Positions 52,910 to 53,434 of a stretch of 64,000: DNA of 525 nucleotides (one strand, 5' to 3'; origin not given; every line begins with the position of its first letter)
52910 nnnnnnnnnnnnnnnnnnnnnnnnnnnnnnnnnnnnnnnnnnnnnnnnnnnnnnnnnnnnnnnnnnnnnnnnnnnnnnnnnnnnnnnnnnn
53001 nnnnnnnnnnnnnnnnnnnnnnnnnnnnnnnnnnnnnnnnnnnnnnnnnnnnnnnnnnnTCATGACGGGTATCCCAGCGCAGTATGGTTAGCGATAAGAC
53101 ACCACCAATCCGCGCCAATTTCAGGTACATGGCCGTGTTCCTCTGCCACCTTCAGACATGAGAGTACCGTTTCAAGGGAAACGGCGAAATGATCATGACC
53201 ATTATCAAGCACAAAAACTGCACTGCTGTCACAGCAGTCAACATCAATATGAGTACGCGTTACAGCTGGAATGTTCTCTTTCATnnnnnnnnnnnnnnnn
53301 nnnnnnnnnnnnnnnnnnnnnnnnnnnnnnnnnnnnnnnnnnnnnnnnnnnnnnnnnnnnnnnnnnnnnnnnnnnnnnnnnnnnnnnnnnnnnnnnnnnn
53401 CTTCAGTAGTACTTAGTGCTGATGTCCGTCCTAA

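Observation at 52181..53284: Uncharacterised two-gene cassette (74 aa plus 289 aa) in the integrase-proximal part of the island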

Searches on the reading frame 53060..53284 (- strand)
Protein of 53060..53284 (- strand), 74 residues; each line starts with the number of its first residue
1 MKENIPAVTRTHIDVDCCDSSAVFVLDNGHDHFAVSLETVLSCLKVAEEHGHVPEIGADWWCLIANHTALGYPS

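Call 8: profile_search(protein=window:53060-53284:-)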
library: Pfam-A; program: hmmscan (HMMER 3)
A. the first sequence (74 residues): domains with independent E <= 10: 0; with E <= 0.001: 0
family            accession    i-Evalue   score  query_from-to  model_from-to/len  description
(no Pfam family matches the first sequence, even at E <= 10)

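Call 9: search_protein_families(proteins=[window:53060-53284:-], library=padloc, max_evalue=1)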
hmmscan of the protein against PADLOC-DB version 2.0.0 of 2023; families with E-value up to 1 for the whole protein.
window:53060-53284:- (74 aa): 0 families

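Call 10: search_protein_families(proteins=[window:53060-53284:-], library=ncbifam, max_evalue=1)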
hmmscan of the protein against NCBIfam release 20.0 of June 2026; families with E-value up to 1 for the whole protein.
window:53060-53284:- (74 aa): 0 families

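Call 11: search_protein_families(proteins=[window:53060-53284:-], library=phrogs, max_evalue=1)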
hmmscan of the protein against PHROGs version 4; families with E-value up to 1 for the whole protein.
window:53060-53284:- (74 aa): 0 families

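Call 17: find_homologous_proteins(query=window:53060-53284:-)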
Query window:53060-53284:- (74 aa): 12 proteins with E <= 0.001 among 12 candidates.
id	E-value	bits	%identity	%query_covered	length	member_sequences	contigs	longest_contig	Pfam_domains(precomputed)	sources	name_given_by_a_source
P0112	1.6e-44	167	96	100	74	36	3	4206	-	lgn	-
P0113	5.5e-44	165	97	100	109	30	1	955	-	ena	-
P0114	4.2e-42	159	95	100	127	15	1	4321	-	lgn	-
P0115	1.8e-39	151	92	100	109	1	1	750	-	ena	-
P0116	1.8e-39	150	92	97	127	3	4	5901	-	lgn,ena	-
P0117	4.6e-36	140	85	97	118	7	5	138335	-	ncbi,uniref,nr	ncbi:hypothetical protein [Erwinia amylovora]|uniref:hypothetical protein n=1 Tax=Erwinia amylovora 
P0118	5.1e-36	140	85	97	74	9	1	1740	-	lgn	-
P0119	2.3e-34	134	80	100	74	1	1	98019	-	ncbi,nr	ncbi:hypothetical protein DP804_19745 [Salmonella enterica subsp. enterica]|nr:hypothetical protein 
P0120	1.5e-32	128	79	97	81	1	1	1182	-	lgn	-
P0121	2.5e-29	118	80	88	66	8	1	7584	-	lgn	-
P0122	9.8e-26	107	83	80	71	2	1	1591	-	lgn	-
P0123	2.3e-23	99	96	66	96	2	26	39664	-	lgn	-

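Call 82: find_homologous_proteins(query=A3, max_evalue=0.001)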
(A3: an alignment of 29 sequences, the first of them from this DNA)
Query A3 (29 sequences) (74 aa, profile of the alignment): 119 proteins with E <= 0.001 among 262 candidates.
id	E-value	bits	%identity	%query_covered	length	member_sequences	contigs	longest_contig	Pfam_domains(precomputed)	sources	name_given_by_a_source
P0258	7.0e-26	108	41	73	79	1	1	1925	-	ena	-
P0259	2.7e-25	106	41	70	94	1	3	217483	-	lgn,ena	-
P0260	7.2e-25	105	35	73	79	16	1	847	-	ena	-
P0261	7.3e-25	105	42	65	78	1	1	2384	-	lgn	-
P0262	8.8e-25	104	38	64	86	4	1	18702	-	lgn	-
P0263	9.0e-25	104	43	57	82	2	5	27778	-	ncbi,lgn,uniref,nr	ncbi:hypothetical protein CKO35_15830 [Ectothiorhodospira shaposhnikovii]|uniref:hypothetical protei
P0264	1.4e-24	104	33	73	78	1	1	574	-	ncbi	-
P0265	1.5e-24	104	39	73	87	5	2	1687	-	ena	-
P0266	1.5e-24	104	38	74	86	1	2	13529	-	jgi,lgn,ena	-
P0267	2.7e-24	103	33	81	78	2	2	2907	-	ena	-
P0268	3.1e-24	103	38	72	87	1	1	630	-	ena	-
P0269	3.5e-24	102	38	53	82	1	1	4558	-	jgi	jgi:hypothetical protein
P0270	3.5e-24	102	37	88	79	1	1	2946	-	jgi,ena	-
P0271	5.7e-24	102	45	68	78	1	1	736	-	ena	-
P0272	5.9e-24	102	35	65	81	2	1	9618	-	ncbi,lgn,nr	ncbi:MAG: hypothetical protein LBS19_04335 [Clostridiales bacterium]|nr:hypothetical protein [Clostr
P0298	2.8e-22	96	38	72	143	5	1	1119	PF12844.14,PF01381.29,PF13443.13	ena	-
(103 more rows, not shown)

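Call 83: search_solved_structures(query=A3, max_evalue=10, show_alignments=2)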
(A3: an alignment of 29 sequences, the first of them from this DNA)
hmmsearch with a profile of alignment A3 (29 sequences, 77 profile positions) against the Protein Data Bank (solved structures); distinct sequences matched with E-value up to 10: 4.
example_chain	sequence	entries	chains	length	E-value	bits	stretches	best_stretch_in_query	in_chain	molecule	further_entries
8wu8_C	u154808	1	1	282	0.62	13.4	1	32-54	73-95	Cell cycle checkpoint protein RAD1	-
3a1j_C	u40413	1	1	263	0.71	13.2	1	32-54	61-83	Cell cycle checkpoint protein RAD1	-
3g65_B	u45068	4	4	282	0.73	13.1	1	32-54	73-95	Cell cycle checkpoint protein RAD1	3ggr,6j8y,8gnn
8as5_A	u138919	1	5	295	1.1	12.6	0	22-48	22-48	Nucleophosmin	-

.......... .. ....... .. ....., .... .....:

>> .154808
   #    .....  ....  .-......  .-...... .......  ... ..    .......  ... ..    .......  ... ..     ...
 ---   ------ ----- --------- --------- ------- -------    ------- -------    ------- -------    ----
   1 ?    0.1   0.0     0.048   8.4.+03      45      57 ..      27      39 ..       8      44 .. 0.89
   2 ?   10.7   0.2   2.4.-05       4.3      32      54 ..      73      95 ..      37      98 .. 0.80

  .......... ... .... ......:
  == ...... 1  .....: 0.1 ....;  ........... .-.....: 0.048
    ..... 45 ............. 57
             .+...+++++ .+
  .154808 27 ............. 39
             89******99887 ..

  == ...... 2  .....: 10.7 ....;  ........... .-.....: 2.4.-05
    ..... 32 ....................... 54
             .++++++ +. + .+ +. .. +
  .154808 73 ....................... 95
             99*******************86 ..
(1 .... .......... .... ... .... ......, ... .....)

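Call 111: search_protein_families(proteins=[P0298], library=padloc, max_evalue=0.1)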
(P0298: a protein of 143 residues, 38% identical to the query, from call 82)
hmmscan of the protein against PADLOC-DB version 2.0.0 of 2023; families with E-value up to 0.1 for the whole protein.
P0298 (143 aa): 16 families
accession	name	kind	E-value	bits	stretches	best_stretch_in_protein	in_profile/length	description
PDLC03954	RmrA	-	1e-09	35.8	1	7-65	15-73/380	-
PDLC03951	RmrA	-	1.3e-07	29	1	10-64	16-70/400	-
PDLC03948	RmrA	-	7.6e-06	23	1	10-67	16-73/397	-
PDLC02926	HTH_VI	-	3e-05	22.2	1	12-61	11-60/92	-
PDLC03944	RmrA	-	0.00011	19.3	1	14-64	18-68/384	-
PDLC03949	RmrA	-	0.00013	19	1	12-65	12-65/363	-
PDLC03945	RmrA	-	0.00015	19.1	1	14-66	14-66/394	-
PDLC03947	RmrA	-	0.00045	17.2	1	14-63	23-72/383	-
PDLC03956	RmrA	-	0.00077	16.6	1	14-64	20-71/399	-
PDLC03946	RmrA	-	0.00096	16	1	5-64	5-64/357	-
PDLC04142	capH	-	0.0026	16.8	1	10-64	14-68/103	capH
PDLC04775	PDC-M69A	-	0.0071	14.8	1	6-72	11-77/113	-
PDLC03952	RmrA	-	0.016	12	1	14-63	34-83/395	-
PDLC04757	PDC-M64B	-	0.028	12.4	1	5-58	32-85/128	-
PDLC03955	RmrA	-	0.054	10.7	1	9-61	27-79/371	-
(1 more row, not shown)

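Call 112: search_protein_families(proteins=[P0298], library=ncbifam, max_evalue=0.1)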
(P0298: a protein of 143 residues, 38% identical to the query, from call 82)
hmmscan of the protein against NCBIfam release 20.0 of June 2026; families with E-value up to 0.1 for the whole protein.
P0298 (143 aa): 8 families
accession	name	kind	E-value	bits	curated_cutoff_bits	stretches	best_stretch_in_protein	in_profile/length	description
NF041951.1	phage_RstR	subfamily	3.1e-10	40.3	80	1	1-68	1-68/108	RstR family transcriptional repressor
NF010465.0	PRK13890.1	equivalog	6.6e-05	23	96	1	6-62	9-65/121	conjugal transfer protein TrbA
NF052239.1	antitox_spr1629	equivalog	0.00012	21.3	335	1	14-66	14-66/377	spr1629 family repressor/antitoxin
NF038310.1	lysogeny_AimR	equivalog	0.00069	18.8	70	1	11-51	5-45/365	AimR family lysis-lysogeny pheromone receptor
NF007257.0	PRK09706.1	subfamily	0.00075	19.3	101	1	12-62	15-65/135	transcriptional repressor DicA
TIGR03070.1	couple_hipB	subfamily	0.0031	17.4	71.65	1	12-56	12-56/58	type II toxin-antitoxin system Y4mF family antitoxin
TIGR02607.1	antidote_HigA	equivalog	0.047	13.5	47.7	0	11-63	16-68/81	HigA family addiction module antitoxin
NF003158.0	PRK04132.1-3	equivalog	0.049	10.6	1750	1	18-63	420-465/1437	replication factor C small subunit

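Call 113: profile_search(alignment_id=A3)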
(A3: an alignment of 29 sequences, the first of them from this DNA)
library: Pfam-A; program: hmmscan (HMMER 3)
A. the first sequence (74 residues): domains with independent E <= 10: 0; with E <= 0.001: 0
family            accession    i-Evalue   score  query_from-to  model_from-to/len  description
(no Pfam family matches the first sequence, even at E <= 10)
B. every sequence of the alignment scanned on its own (29 sequences): families by number of members that match
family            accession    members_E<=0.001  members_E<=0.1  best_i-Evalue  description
DUF4841           PF16129.10                 0               1        1.3e-02  Domain of unknown function (DUF4841)
DUF4428           PF14471.11                 0               1        4.9e-02  Domain of unknown function (DUF4428)
DUF4530           PF15039.11                 0               1        7.9e-02  Domain of unknown function (DUF4530)
DUF5795           PF19108.5                  0               1        8.0e-02  Family of unknown function (DUF5795)
